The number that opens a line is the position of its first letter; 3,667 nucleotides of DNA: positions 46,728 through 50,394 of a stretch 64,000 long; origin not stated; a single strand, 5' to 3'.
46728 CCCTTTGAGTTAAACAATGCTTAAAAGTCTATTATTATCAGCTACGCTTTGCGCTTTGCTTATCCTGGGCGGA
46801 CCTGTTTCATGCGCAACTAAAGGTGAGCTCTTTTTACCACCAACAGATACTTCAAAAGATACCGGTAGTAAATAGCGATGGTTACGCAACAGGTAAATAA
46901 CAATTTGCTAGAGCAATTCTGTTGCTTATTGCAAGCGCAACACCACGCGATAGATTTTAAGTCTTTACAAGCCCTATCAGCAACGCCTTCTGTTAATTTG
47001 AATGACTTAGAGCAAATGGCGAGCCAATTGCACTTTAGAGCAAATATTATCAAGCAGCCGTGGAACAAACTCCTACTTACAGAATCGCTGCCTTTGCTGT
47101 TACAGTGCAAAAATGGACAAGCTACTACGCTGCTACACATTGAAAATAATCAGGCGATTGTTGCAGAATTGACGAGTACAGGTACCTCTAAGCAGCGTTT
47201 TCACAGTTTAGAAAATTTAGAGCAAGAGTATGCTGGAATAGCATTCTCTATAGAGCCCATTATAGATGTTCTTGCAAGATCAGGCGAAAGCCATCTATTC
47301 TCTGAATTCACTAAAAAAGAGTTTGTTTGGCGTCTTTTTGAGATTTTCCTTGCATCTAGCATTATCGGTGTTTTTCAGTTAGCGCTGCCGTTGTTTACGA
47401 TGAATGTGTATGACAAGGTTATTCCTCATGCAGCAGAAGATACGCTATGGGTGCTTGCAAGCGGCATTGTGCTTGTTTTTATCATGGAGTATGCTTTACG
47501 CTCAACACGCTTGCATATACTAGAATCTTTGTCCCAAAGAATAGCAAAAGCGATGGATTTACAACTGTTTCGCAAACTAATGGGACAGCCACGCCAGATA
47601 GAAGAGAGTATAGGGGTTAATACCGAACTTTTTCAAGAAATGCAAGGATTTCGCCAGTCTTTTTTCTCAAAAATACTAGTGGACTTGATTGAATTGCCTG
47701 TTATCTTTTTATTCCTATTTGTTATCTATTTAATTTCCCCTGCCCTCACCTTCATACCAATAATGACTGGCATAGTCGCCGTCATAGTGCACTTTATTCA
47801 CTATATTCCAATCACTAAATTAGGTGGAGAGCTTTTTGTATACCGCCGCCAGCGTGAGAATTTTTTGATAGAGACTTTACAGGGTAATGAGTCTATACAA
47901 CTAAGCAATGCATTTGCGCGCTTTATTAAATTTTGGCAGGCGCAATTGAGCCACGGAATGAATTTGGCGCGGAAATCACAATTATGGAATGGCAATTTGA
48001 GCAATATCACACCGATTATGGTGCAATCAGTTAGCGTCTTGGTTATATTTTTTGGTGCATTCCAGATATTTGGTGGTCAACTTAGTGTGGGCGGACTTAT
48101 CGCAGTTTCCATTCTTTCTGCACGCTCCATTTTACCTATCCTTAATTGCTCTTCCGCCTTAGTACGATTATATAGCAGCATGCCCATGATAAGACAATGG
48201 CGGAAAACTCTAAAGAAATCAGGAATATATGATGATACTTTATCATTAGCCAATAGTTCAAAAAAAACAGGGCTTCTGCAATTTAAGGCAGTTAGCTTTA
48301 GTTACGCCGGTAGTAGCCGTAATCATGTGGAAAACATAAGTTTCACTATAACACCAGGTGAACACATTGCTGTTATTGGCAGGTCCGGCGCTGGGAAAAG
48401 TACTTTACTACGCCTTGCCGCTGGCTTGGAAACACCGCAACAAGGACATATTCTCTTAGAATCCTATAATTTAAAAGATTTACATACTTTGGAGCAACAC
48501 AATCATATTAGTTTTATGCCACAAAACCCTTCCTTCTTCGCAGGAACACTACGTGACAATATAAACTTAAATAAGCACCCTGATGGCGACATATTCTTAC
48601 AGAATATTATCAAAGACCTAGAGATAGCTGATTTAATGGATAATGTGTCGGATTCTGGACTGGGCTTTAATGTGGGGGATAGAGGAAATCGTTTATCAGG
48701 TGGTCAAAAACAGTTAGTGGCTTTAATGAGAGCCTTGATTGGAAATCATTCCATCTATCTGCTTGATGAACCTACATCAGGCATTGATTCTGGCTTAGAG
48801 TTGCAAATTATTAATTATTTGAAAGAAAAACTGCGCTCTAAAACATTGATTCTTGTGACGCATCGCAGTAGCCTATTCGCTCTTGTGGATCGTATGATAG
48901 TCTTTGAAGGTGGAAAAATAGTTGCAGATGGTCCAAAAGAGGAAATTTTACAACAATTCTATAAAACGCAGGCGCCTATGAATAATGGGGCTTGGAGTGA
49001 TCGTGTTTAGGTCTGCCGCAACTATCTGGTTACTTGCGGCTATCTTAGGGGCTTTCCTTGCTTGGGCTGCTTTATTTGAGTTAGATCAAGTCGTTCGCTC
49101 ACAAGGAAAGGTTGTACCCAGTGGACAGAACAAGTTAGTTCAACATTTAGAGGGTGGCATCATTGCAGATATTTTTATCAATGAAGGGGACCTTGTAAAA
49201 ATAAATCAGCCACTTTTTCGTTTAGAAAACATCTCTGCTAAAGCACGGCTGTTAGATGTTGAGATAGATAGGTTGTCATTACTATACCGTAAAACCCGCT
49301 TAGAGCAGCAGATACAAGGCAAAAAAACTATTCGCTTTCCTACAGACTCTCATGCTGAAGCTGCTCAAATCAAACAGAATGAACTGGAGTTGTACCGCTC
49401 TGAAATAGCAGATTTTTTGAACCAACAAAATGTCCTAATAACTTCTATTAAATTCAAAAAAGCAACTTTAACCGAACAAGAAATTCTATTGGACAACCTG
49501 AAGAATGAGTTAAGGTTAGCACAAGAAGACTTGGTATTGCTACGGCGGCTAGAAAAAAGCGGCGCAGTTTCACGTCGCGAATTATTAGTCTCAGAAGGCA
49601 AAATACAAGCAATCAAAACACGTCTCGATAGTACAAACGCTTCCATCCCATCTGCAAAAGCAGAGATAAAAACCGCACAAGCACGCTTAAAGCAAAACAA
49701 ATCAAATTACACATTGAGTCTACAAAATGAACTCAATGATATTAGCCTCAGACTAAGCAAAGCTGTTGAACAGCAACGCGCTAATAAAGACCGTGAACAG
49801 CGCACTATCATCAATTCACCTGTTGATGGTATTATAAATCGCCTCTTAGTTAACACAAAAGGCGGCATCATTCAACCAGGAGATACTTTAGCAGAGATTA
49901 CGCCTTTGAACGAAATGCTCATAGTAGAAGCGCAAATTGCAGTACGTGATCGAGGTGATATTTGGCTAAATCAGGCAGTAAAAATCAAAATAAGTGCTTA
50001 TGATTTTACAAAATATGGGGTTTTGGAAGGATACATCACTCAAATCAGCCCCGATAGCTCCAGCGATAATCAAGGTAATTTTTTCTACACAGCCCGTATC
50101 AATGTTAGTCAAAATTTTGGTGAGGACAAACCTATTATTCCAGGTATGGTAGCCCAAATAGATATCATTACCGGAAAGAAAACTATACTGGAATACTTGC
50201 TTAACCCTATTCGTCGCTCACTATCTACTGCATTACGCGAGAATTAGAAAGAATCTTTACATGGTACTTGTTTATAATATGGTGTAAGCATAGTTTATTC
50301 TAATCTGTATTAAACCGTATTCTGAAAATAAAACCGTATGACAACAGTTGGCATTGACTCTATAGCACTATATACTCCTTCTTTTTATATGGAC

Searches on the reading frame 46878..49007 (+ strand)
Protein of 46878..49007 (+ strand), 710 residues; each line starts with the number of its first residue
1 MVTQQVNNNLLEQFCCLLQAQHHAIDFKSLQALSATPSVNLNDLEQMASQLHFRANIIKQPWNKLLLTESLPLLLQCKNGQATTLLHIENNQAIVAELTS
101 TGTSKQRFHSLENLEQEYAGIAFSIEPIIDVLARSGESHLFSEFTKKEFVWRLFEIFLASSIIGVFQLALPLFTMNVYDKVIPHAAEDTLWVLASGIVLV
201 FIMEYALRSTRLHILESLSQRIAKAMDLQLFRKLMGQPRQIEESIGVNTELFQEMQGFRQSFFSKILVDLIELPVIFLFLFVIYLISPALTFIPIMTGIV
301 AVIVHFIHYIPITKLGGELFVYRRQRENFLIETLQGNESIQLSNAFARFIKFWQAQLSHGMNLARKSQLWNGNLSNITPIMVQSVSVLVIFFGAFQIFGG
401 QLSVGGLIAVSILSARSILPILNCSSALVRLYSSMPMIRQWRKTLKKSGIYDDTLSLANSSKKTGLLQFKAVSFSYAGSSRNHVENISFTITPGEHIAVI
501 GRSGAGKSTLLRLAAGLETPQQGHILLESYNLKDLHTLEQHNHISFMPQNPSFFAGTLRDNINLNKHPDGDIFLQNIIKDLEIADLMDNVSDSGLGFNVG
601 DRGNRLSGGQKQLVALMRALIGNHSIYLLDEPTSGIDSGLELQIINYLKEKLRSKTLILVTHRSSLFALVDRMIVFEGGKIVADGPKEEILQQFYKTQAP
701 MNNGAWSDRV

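Call 3: search_protein_families(library=pfam, proteins=[window:46878-49007:+])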
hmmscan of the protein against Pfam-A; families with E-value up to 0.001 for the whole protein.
window:46878-49007:+ (710 aa): 4 families
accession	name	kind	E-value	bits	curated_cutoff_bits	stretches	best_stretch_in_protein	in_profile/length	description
PF00005.33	ABC_tran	-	5.8e-31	108.4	25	1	485-634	2-137/137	ABC transporter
PF00664.28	ABC_membrane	-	5.1e-16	59.6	28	1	153-414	1-267/274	ABC transporter transmembrane region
PF02463.25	SMC_N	-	1.2e-06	28.6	40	1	280-674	135-209/220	RecF/RecN/SMC N terminal domain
PF13304.12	AAA_21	-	3.3e-06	27.8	27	0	606-663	238-299/304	AAA domain, putative AbiEii toxin, Type IV TA system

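Call 4: search_protein_families(library=ncbifam, proteins=[window:46878-49007:+])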
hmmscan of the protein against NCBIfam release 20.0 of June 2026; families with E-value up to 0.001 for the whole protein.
window:46878-49007:+ (710 aa): 189 families (the best 25 are shown)
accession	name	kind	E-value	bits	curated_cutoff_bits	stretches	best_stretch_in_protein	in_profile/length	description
TIGR03375.1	type_I_sec_LssB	subfamily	6.8e-163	543.6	693.1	1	9-696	2-694/696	type I secretion system permease/ATPase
TIGR01846.1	type_I_sec_HlyB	subfamily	1.4e-86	291.4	725.55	1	15-693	6-681/694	type I secretion system permease/ATPase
TIGR01842.1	type_I_sec_PrtD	subfamily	4.4e-79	266.4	510.15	1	153-694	8-544/544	type I secretion system permease/ATPase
TIGR03796.1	NHLM_micro_ABC1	equivalog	1.7e-72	244.7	853.3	1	106-693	107-701/710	NHLP family bacteriocin export ABC transporter peptidase/permease/ATPase subunit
NF008364.0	PRK11160.1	equivalog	1.7e-61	208.6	630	1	276-693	149-564/575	heme ABC transporter ATP-binding protein/permease CydC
TIGR01193.1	bacteriocin_ABC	subfamily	4.4e-61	207.3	523.85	1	85-693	90-698/708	peptide cleavage/export ABC transporter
TIGR02203.1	MsbA_lipidA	equivalog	7.1e-61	206.4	602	1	149-693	12-558/572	lipid A export permease/ATP-binding protein MsbA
TIGR03797.1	NHLM_micro_ABC2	equivalog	1.7e-59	202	709.4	1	41-692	35-673/686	NHLP bacteriocin export ABC transporter permease/ATPase subunit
TIGR02857.1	CydD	equivalog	4e-55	187.7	435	1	462-675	320-528/529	thiol reductant ABC exporter subunit CydD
TIGR02204.1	MsbA_rel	hypoth_equivalog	4.6e-52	177.5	780.4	1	149-693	16-564/576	ABC transporter, permease/ATP-binding protein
TIGR02868.1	CydC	equivalog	6.3e-50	170.3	329.05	1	277-663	142-529/530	thiol reductant ABC exporter subunit CydC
NF045998.1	cleave_ABC_plasm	equivalog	7.2e-50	169.9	500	1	39-664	41-661/673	Mbov_0121 family peptidase domain-containing ABC transporter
TIGR00958.1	3a01208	subfamily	3.4e-49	167.7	874.6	1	156-692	168-702/711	antigen peptide transporter 2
NF010178.0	PRK13657.1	equivalog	1.1e-47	162.8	733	1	381-693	248-559/588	glucan ABC transporter ATP-binding protein/ permease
NF008379.0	PRK11174.1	equivalog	1.8e-46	159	684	1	480-693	362-573/588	heme ABC transporter permease/ATP-binding protein CydD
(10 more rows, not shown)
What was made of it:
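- Checked: A type I secretion pair (lssB/lssD-like, 46878-50247) lies immediately upstream on the same strand (call 4).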

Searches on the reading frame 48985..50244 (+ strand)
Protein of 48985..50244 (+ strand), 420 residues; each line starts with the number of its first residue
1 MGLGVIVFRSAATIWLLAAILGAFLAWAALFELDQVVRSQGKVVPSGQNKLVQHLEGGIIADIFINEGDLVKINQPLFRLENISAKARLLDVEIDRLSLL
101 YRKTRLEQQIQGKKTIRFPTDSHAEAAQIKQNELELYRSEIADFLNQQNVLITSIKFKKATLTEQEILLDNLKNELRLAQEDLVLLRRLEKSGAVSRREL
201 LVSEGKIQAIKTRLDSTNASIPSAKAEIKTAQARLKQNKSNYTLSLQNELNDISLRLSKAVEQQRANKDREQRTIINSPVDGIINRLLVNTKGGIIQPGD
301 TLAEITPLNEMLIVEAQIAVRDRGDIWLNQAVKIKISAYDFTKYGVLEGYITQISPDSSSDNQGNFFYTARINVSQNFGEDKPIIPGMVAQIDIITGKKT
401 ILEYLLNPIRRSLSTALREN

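Call 3: search_protein_families(library=pfam, proteins=[window:48985-50244:+])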
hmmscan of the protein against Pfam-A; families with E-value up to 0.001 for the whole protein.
window:48985-50244:+ (420 aa): 4 families
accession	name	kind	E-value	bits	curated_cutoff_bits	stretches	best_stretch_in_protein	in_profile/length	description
PF13437.12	HlyD_3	-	2.2e-19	70.6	22.2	1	276-387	2-106/106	HlyD family secretion protein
PF16576.10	HlyD_D23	-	7.8e-10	38.8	30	1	226-362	61-192/214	Barrel-sandwich domain of CusB or HlyD membrane-fusion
PF00364.28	Biotin_lipoyl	-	0.00035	20.8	22.1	0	56-80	49-73/73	Biotin-requiring enzyme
PF13533.13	Biotin_lipoyl_2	-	0.0005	20.3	29.8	0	276-306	3-32/32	Biotin-lipoyl like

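Call 4: search_protein_families(library=ncbifam, proteins=[window:48985-50244:+])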
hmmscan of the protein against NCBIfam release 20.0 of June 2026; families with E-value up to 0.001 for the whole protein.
window:48985-50244:+ (420 aa): 10 families
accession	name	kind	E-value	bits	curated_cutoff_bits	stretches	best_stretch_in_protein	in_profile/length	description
TIGR01843.1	type_I_hlyD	subfamily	4.6e-105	352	208.65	1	12-419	6-421/422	HlyD family type I secretion periplasmic adaptor subunit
TIGR01000.1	bacteriocin_acc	subfamily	7.9e-21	74.4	258.85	1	213-407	255-451/457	bacteriocin secretion accessory protein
TIGR02971.1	heterocyst_DevB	subfamily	2.3e-15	56.8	129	1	56-340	20-268/327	ABC exporter membrane fusion protein, DevB family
TIGR00998.1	8a0101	subfamily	7.9e-14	51.3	390.8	1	13-358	8-285/334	EmrA/EmrK family multidrug efflux transporter periplasmic adaptor subunit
TIGR03794.1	NHLM_micro_HlyD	equivalog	3.8e-13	49.1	156.2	1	9-355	18-337/421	NHLP bacteriocin system secretion protein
TIGR01730.1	RND_mfp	subfamily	5.6e-11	42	94.9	1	268-398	129-248/322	efflux RND transporter periplasmic adaptor subunit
NF002939.0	PRK03598.1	equivalog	4e-06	26.2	393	1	197-357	133-283/332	secretion protein HlyD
NF011715.0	PRK15136.1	equivalog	7.9e-06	24.7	563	1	194-339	142-279/390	multidrug efflux MFS transporter periplasmic adaptor subunit EmrA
NF005117.0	PRK06549.1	equivalog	0.00031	21.3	159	0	45-83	58-95/130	acetyl-CoA carboxylase biotin carboxyl carrier protein subunit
TIGR02169.1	SMC_prok_A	equivalog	0.00078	17.2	729.4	0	79-272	317-501/1165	chromosome segregation protein SMC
